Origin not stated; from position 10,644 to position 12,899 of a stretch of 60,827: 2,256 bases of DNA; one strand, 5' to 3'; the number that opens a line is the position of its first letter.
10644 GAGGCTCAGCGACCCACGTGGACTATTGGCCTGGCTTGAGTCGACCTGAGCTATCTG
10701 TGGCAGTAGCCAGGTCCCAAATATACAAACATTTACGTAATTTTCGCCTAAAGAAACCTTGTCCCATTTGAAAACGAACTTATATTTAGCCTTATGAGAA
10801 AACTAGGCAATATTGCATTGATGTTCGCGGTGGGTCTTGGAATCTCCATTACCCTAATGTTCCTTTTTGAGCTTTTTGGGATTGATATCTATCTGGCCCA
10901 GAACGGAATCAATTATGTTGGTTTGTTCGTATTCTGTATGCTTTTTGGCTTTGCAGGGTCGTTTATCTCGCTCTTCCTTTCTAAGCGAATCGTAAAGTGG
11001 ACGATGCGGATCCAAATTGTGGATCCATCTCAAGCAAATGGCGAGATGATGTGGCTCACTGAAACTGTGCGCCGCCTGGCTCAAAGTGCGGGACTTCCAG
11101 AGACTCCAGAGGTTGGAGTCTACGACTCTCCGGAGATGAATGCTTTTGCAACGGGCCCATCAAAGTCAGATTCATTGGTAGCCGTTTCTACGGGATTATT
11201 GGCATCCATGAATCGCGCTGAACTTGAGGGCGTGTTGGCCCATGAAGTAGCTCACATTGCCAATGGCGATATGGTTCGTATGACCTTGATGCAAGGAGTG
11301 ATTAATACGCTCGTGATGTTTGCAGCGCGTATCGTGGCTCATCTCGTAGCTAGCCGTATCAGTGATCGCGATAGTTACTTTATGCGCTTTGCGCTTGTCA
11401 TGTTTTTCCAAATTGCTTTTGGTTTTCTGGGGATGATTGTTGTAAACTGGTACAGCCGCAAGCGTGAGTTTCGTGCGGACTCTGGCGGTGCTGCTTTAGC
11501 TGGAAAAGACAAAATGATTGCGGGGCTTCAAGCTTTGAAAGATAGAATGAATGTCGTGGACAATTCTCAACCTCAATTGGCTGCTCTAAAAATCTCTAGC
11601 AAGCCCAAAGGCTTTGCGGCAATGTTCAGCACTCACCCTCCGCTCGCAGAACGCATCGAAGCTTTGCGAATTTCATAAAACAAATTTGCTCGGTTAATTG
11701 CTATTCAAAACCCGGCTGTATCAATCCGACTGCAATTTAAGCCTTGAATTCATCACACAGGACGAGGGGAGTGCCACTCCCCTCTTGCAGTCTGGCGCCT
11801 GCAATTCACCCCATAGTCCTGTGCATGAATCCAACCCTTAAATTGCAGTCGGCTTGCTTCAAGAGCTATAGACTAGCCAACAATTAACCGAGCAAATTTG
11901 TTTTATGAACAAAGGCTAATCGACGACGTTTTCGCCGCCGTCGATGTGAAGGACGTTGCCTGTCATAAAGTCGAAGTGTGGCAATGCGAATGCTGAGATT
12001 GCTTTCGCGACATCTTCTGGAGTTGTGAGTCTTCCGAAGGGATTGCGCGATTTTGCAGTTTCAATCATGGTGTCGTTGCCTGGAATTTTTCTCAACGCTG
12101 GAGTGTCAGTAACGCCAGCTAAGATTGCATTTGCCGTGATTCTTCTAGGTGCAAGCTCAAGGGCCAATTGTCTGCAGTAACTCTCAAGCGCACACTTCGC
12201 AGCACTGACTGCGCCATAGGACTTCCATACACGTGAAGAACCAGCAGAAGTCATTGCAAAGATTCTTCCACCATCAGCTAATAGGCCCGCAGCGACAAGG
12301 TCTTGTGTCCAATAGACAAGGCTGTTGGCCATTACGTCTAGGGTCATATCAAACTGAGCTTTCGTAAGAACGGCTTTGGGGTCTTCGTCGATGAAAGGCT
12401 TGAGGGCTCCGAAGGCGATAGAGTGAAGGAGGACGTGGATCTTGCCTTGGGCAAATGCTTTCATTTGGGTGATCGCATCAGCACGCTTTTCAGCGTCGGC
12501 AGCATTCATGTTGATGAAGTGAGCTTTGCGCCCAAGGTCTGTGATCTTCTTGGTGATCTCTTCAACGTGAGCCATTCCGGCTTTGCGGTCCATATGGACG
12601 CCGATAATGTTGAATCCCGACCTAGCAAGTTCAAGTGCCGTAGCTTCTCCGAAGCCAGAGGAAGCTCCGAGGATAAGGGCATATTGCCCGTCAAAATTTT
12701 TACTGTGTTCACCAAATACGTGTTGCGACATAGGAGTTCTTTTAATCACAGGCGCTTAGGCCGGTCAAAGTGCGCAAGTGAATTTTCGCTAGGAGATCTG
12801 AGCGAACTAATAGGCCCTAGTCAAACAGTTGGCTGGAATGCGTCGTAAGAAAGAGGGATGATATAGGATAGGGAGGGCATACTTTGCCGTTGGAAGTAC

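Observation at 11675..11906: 232-bp long palindrome with perfect 26-bp termini filling the htpX / SDR convergent gap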

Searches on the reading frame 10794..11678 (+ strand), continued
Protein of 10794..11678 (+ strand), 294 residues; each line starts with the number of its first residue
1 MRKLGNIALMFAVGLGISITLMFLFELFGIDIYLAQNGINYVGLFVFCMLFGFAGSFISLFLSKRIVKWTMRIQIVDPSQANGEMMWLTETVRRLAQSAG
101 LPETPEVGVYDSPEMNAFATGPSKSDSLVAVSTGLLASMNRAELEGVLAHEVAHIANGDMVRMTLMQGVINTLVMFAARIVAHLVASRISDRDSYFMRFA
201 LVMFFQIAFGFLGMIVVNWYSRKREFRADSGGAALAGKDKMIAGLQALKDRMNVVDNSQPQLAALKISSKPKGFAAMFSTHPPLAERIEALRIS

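Call 31: find_encoding_contigs(protein=P0003, flank=4000, max_places=2)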
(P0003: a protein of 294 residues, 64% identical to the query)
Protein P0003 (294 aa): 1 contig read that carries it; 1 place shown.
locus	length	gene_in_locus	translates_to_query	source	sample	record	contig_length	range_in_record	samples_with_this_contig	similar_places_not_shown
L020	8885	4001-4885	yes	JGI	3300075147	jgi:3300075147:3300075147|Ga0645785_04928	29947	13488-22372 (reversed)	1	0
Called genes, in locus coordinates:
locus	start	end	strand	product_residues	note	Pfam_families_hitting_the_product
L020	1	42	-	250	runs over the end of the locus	PF24096:DUF7379 (faint), PF05057:DUF676 (weak), PF07819:PGAP1 (faint), PF00561:Abhydrolase_1 (faint), PF02089:Palm_thioest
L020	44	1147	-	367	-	PF01883:FeS_assembly_P, PF10609:ParA, PF01656:CbiA, PF02374:ArsA_ATPase (faint), PF09140:MipZ, PF13614:AAA_31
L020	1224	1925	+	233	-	PF13036:LpoB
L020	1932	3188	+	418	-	PF07719:TPR_2 (faint)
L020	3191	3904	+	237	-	PF00702:Hydrolase, PF12710:HAD (faint), PF13419:HAD_2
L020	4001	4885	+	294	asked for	PF01435:Peptidase_M48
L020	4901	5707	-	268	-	PF00106:adh_short, PF13561:adh_short_C2, PF12241:Enoyl_reductase (faint)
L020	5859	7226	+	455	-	PF02465:FliD_N, PF07195:FliD_C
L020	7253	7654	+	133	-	PF02561:FliS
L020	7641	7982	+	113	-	-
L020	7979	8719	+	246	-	PF13428:TPR_14 (faint)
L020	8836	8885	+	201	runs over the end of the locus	PF06175:MiaE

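Call 32: find_encoding_contigs(protein=P0008, flank=4000, max_places=2)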
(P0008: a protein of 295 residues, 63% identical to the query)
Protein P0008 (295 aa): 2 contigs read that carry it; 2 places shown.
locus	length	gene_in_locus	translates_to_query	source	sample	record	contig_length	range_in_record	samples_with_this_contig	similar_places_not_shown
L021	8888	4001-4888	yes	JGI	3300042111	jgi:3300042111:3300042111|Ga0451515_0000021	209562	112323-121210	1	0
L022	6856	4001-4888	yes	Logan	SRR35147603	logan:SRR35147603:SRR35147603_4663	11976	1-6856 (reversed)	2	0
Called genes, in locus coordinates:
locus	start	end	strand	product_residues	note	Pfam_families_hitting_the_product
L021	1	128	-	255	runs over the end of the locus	PF24096:DUF7379 (weak), PF05057:DUF676 (weak), PF07819:PGAP1 (faint), PF02089:Palm_thioest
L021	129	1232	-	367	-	PF01883:FeS_assembly_P, PF10609:ParA, PF01656:CbiA, PF09140:MipZ, PF13614:AAA_31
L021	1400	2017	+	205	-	PF13036:LpoB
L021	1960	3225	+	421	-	-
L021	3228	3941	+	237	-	PF00702:Hydrolase, PF12710:HAD (weak), PF13419:HAD_2, PF13242:Hydrolase_like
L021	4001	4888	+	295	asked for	PF01435:Peptidase_M48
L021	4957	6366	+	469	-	-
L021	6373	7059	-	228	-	-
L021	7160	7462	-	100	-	PF03819:MazG (weak)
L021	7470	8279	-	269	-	PF00106:adh_short, PF13561:adh_short_C2, PF12241:Enoyl_reductase (faint)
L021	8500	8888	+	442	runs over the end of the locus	PF02465:FliD_N, PF07195:FliD_C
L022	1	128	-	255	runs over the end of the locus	PF24096:DUF7379 (weak), PF05057:DUF676 (weak), PF07819:PGAP1 (faint), PF02089:Palm_thioest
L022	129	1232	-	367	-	PF01883:FeS_assembly_P, PF10609:ParA, PF01656:CbiA, PF09140:MipZ, PF13614:AAA_31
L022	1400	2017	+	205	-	PF13036:LpoB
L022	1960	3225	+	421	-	-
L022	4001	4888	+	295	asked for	PF01435:Peptidase_M48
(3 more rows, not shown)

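Call 33: find_encoding_contigs(protein=P0007, flank=4000, max_places=2)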
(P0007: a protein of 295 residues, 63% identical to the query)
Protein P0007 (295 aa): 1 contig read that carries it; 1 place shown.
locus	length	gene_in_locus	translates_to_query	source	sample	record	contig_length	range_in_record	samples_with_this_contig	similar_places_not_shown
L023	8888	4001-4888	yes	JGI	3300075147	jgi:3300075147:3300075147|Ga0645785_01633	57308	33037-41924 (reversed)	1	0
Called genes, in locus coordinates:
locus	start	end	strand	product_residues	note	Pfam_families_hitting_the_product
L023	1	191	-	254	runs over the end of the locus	PF24096:DUF7379 (faint), PF07819:PGAP1 (weak), PF00561:Abhydrolase_1 (faint), PF02089:Palm_thioest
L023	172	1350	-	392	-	PF01883:FeS_assembly_P, PF10609:ParA, PF13614:AAA_31, PF00142:Fer4_NifH (faint), PF01656:CbiA, PF09140:MipZ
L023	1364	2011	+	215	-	PF13036:LpoB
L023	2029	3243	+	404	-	PF07719:TPR_2 (faint)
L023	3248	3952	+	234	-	PF00702:Hydrolase, PF12710:HAD (faint), PF13419:HAD_2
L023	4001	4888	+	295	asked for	PF01435:Peptidase_M48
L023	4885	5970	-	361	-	-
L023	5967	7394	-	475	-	-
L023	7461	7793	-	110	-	-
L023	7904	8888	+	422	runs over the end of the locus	-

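Call 50: search_protein_families(library=ncbifam, proteins=[window:10794-11678:+])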
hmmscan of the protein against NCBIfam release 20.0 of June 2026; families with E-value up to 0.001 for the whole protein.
window:10794-11678:+ (294 aa): 10 families
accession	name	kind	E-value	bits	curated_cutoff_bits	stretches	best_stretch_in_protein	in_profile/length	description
NF003965.0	PRK05457.1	equivalog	1.5e-100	336.3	245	1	7-292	4-282/285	protease HtpX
NF002669.0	PRK02391.1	equivalog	1.5e-42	145.8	341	1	34-292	27-289/298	zinc metalloprotease HtpX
NF003425.0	PRK04897.1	equivalog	2e-38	132.3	355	1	19-292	18-296/298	zinc metalloprotease HtpX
NF002775.0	PRK02870.1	equivalog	4e-35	121.7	285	1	57-292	85-334/338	zinc metalloprotease HtpX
NF002363.0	PRK01345.1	equivalog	1.2e-34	119.8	422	1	48-292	33-276/318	zinc metalloprotease HtpX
NF002826.0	PRK03001.1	equivalog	6.3e-32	110.9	369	1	45-292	31-276/285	zinc metalloprotease HtpX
NF002839.0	PRK03072.1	equivalog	7.5e-29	100.7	412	1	27-291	19-281/291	zinc metalloprotease HtpX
NF002322.0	PRK01265.1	equivalog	1e-17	64.6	275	1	12-234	12-231/325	zinc metalloprotease HtpX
NF052399.1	M48_lipo_LoiP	exception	7.9e-08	32.1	365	1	107-191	89-172/247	metalloprotease LoiP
NF052400.1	M48_BAM_BepA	equivalog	0.00015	20.7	570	1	113-175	99-158/483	beta-barrel assembly-enhancing protease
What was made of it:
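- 10794..11678 (+): htpX (M48 protease, 294 aa). Its last codons and stop lie at or inside the left terminal repeat. NCBIfam protease HtpX, 336 bits, above the cutoff of 245 (call 50).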

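Call 60: find_encoding_contigs(protein=P0006, flank=3000, max_places=2)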
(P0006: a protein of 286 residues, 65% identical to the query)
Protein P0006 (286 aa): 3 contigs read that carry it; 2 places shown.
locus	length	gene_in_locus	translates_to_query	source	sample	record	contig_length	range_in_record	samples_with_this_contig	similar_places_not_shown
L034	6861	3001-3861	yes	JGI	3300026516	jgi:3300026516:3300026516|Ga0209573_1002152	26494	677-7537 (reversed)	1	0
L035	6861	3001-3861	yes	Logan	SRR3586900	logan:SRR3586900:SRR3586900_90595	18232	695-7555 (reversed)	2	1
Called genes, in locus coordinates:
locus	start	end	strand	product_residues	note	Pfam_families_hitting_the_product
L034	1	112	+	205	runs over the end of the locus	PF13036:LpoB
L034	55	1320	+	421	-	-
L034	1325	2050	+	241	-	PF00702:Hydrolase, PF13419:HAD_2, PF13242:Hydrolase_like (weak)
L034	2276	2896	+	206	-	PF06940:DUF1287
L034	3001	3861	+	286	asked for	PF01435:Peptidase_M48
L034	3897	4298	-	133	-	-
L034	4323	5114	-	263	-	-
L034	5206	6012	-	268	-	PF00106:adh_short, PF13561:adh_short_C2, PF12241:Enoyl_reductase (faint)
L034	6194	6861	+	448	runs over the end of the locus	?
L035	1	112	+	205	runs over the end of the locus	PF13036:LpoB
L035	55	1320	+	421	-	-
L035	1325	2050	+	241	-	PF00702:Hydrolase, PF13419:HAD_2, PF13242:Hydrolase_like (weak)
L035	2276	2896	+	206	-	PF06940:DUF1287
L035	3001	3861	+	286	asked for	PF01435:Peptidase_M48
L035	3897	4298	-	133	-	-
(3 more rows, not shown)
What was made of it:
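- Other relatives carry 2-3 extra genes between htpX and SDR (calls 32, 60). The htpX|SDR junction has taken up 2-3 whole genes in other relatives (calls 32, 60).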

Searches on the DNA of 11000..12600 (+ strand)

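Call 8: search_rna_families(source=window, start=11000, end=12600, threshold=evalue, max_evalue=1, show_alignments=3)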
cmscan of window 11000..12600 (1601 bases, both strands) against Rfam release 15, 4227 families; matches with E-value up to 1: 3.
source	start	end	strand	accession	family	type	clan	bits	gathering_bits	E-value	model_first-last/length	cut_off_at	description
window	11897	11925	+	RF01103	UPD-PKc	Cis-reg;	-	23.7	40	0.49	1-29/29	no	Pseudoknot of upstream pseudoknot domain (UPD) of the 3'UTR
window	11404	11429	-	RF02248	Six3os1_3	Gene; lncRNA;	-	14.3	40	0.9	48-75/75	no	Six3os1 conserved region 3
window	12275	12450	-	RF02042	HOTTIP_3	Gene; lncRNA;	-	11.3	50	0.53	185-353/353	no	HOXA transcript at the distal tip, conserved region 3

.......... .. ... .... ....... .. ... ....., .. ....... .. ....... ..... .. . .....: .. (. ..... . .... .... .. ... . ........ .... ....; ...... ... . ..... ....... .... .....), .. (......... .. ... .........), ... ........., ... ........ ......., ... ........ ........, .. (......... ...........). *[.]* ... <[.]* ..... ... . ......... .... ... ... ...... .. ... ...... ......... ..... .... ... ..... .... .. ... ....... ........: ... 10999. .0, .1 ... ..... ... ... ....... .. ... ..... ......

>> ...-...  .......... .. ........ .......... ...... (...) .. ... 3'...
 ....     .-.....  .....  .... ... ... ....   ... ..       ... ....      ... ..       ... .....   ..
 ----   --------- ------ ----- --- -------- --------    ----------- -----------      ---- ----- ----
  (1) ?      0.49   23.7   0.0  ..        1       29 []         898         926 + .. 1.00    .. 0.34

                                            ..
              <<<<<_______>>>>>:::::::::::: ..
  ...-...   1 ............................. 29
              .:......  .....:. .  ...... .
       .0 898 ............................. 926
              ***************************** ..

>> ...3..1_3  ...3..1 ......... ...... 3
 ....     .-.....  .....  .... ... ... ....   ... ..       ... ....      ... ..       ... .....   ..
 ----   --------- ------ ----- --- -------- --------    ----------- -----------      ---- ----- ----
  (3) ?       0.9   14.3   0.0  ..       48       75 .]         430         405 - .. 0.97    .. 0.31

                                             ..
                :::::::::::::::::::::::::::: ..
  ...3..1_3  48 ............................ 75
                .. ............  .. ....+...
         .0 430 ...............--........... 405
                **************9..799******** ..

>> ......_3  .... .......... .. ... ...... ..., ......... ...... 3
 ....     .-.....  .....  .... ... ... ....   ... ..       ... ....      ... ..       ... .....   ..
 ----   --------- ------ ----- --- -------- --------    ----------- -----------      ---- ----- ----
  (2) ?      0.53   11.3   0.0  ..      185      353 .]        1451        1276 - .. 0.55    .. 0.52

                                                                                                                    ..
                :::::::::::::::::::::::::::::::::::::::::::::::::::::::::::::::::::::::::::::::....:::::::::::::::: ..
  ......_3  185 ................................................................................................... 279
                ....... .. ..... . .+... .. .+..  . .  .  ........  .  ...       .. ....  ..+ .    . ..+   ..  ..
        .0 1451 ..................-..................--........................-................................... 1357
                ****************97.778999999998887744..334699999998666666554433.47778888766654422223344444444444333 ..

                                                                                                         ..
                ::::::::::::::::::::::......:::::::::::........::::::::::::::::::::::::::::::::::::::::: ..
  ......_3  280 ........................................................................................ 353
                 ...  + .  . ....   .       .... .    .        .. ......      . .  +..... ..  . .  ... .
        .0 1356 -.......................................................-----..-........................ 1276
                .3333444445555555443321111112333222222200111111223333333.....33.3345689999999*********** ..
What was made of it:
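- On Known structured RNA family (Rfam): Only noise at E 0.5-0.9 around the element (call 8).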

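Call 37: search_dna_similar(query=window:11672-11909:+, collection=plasmids, mode=distant, max_evalue=0.01)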
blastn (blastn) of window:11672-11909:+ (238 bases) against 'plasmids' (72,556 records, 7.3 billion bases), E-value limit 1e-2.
No match.

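Call 38: search_dna_similar(query=window:11672-11909:+, collection=phages, mode=distant, max_evalue=0.01)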
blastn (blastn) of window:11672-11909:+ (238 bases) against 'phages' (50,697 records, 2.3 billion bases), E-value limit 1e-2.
No match.
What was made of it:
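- Tried and rejected: Plasmid and phage blastn in distant mode found nothing (calls 37, 38).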

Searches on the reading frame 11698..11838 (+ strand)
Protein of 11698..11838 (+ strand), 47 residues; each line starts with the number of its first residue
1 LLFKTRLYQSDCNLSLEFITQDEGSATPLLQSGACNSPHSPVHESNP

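Call 52: search_protein_representatives(protein=window:11698-11838:+)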
Query: 47 residues. Proteins with E-value up to 0.001 (for the whole library): 2; up to 1e-10: 0; up to 1e-30: 0. The best 2 are listed.
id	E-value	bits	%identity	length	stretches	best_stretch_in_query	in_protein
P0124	1.3e-04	37.5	27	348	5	5-41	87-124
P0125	1.8e-04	37.0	31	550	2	12-44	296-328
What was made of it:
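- Tried and rejected: The 47-aa ORF against 1.84 billion representatives gave two weak repetitive hits, which I rejected (call 52).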

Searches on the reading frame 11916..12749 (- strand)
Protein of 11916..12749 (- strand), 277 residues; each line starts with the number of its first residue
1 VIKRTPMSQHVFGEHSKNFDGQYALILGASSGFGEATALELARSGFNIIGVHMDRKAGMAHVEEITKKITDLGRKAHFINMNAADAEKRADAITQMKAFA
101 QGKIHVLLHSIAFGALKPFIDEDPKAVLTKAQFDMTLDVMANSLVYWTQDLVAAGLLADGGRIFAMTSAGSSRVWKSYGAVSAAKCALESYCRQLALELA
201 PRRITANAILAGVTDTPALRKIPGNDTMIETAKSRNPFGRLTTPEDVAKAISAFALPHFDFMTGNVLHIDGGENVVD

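Call 13: search_protein_families(library=pfam, proteins=[window:11916-12749:-])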
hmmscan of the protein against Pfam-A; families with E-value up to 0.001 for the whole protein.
window:11916-12749:- (277 aa): 5 families
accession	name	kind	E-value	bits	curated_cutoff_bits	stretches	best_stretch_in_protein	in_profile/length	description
PF13561.12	adh_short_C2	-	1.6e-50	172.3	27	1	28-272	1-234/236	Enoyl-(Acyl carrier protein) reductase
PF00106.31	adh_short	-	1e-26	94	26.6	1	23-222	2-190/195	short chain dehydrogenase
PF12241.14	Enoyl_reductase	-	8.2e-06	25.8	22.1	0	130-223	105-201/236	Trans-2-enoyl-CoA reductase catalytic region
PF08659.16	KR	-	0.00017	22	22.6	1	25-117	4-95/180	KR domain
PF12242.14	Eno-Rase_NADH_b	-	0.00023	21.3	23.4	1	20-57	37-77/79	NAD(P)H binding domain of trans-2-enoyl-CoA reductase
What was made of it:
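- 11916..12749 (-): SDR-family reductase (FabL/FabG-like, below equivalog cutoffs), convergent with htpX. Its stop codon TAG is at 11916-11918. Pfam adh_short_C2, E 2e-50 (call 13).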

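Call 50: search_protein_families(library=ncbifam, proteins=[window:11916-12749:-])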
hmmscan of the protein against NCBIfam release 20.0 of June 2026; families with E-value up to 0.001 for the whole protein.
window:11916-12749:- (277 aa): 211 families (the best 25 are shown)
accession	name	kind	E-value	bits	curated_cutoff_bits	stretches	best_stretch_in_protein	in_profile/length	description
NF005975.0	PRK08063.1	equivalog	2.2e-48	164.7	328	1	20-275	3-248/250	enoyl-[acyl-carrier-protein] reductase FabL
NF005559.1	PRK07231.1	subfamily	2.4e-38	132.1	215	1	19-273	2-247/249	glucose 1-dehydrogenase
NF005717.0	PRK07533.1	equivalog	1e-31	110.5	337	1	17-276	7-258/259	enoyl-ACP reductase FabI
NF009466.0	PRK12826.1-2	subfamily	4.9e-31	108.1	222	1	22-275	4-246/248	3-oxoacyl-ACP reductase FabG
NF005873.0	PRK07814.1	equivalog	3.3e-30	105.4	346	1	19-272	8-250/263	SDR family oxidoreductase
NF009468.0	PRK12826.1-4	equivalog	4e-29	102.1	318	1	17-273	3-247/256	SDR family oxidoreductase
NF009384.0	PRK12743.1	equivalog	7.8e-29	100.7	264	1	22-273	7-247/258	SDR family oxidoreductase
NF004791.0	PRK06138.1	equivalog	3.4e-28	98.6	312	1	19-274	3-250/252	SDR family oxidoreductase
NF004200.0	PRK05653.1-5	equivalog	6e-28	98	273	1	23-272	4-240/242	3-oxoacyl-ACP reductase FabG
NF004197.0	PRK05653.1-1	equivalog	7e-28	97.9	332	1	16-272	2-245/249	3-oxoacyl-ACP reductase FabG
NF004778.0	PRK06124.1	equivalog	1.1e-27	97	303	1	18-274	8-253/256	SDR family oxidoreductase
TIGR01830.1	3oxo_ACP_reduc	equivalog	1.2e-27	97.2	297.75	1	24-272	1-237/239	3-oxoacyl-[acyl-carrier-protein] reductase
NF053701.1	CsHdxCHCADhChcB2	equivalog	7e-27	94.5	350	1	20-272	2-241/245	cis-4-hydroxycyclohexanecarboxylate dehydrogenase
NF004818.0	PRK06172.1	equivalog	1.3e-26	93.5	336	1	16-273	2-250/253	SDR family oxidoreductase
NF053542.1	FlxB_rubin_SDR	equivalog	6.7e-26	91.5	340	1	22-272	1-238/239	flexirubin biosynthesis SDR family reductase FlxB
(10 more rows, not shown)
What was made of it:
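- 11916..12749 (-): NCBIfam FabL, 165 bits, below the cutoff of 328 (call 50).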
